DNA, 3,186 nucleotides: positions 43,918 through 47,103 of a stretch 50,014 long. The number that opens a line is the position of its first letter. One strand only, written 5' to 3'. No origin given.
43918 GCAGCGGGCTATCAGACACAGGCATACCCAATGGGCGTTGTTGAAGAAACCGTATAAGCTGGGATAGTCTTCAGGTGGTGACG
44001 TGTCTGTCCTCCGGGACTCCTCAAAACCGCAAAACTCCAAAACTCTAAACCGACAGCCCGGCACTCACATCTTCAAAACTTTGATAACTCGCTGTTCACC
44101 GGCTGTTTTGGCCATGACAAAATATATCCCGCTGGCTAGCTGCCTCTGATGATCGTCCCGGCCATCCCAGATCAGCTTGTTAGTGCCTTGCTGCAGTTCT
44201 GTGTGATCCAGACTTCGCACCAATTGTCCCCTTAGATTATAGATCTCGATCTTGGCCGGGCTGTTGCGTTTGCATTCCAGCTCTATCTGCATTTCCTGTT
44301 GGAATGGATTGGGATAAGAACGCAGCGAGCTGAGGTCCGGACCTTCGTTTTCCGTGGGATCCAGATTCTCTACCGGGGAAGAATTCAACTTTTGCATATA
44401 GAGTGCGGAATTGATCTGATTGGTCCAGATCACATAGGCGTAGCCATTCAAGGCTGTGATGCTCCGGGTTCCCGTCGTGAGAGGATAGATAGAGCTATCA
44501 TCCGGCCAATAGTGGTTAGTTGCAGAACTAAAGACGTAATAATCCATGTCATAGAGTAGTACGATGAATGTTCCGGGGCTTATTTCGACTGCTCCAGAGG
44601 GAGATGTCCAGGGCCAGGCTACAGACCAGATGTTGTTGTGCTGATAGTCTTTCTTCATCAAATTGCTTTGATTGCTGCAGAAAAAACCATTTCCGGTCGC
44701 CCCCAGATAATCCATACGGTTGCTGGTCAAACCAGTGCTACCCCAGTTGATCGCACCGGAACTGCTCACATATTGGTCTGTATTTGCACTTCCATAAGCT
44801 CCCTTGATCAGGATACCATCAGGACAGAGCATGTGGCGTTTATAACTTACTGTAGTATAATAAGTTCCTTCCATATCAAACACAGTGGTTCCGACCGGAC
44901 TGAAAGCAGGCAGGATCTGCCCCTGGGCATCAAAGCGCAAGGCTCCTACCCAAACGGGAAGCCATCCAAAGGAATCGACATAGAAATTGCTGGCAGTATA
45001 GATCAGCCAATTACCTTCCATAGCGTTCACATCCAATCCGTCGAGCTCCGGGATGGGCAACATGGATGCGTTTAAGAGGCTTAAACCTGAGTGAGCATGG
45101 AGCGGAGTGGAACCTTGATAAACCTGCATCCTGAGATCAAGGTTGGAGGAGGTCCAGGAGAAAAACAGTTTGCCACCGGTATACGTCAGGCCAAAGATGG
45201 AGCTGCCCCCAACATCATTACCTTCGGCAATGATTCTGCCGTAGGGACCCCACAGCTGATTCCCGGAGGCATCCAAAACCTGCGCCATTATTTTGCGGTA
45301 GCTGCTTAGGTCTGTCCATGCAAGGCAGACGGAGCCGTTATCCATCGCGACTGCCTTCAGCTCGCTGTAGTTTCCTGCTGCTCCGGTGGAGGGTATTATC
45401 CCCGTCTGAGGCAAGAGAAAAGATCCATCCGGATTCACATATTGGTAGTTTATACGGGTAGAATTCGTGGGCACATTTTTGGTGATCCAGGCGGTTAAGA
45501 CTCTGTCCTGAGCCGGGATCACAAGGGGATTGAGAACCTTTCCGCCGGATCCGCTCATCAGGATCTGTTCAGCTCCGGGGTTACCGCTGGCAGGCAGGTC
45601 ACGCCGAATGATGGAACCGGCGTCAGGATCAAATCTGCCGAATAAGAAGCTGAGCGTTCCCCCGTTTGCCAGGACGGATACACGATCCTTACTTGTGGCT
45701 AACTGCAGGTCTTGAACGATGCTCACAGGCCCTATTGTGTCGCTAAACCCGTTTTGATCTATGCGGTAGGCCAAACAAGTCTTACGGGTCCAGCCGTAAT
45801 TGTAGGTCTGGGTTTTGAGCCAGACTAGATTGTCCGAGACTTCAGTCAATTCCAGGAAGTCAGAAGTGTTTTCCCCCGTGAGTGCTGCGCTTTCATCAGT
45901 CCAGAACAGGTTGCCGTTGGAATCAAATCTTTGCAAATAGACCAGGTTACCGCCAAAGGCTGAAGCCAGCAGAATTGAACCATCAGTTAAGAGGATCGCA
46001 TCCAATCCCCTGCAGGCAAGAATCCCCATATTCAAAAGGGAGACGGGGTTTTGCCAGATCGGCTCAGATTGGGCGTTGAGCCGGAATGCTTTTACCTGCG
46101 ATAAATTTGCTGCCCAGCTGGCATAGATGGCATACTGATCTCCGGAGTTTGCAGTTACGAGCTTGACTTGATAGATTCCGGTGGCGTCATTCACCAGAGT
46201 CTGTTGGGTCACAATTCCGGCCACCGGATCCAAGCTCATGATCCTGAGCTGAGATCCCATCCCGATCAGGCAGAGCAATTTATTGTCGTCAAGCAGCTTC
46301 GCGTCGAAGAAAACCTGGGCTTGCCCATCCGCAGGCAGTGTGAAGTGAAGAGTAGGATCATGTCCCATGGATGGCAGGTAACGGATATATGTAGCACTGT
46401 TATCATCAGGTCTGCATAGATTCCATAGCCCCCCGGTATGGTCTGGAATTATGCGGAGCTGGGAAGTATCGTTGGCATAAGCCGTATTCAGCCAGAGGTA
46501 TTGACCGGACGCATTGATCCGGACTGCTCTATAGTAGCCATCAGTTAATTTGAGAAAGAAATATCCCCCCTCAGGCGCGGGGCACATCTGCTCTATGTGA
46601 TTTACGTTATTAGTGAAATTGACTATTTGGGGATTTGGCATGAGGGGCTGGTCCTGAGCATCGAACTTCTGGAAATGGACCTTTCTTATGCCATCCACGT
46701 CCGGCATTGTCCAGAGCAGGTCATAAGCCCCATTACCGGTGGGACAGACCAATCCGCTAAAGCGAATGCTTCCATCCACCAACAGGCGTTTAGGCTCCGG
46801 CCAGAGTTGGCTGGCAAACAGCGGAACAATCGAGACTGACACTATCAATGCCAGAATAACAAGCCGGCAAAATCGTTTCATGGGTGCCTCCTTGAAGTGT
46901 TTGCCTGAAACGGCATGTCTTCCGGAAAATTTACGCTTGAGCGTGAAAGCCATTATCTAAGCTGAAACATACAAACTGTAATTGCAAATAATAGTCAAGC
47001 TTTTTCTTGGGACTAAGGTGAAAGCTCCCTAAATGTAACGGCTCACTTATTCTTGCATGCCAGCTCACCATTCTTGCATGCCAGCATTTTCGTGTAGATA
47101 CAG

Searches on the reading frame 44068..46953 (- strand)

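Call 13: search_protein_families(library=pfam, proteins=[window:44068-46953:-])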
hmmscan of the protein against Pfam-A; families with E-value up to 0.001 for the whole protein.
window:44068-46953:- (962 aa): 3 families
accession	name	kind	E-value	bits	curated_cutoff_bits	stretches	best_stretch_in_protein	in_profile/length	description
PF13860.13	FlgD_ig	-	7e-10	39.2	27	1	886-951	8-76/79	FlgD Ig-like domain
PF18962.6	Por_Secre_tail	-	6.8e-09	36.3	27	1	880-956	2-70/75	Secretion system C-terminal sorting domain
PF13585.12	CHU_C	-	0.00046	20.7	27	0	895-953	24-75/86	CHU_C Type IX secretion signal domain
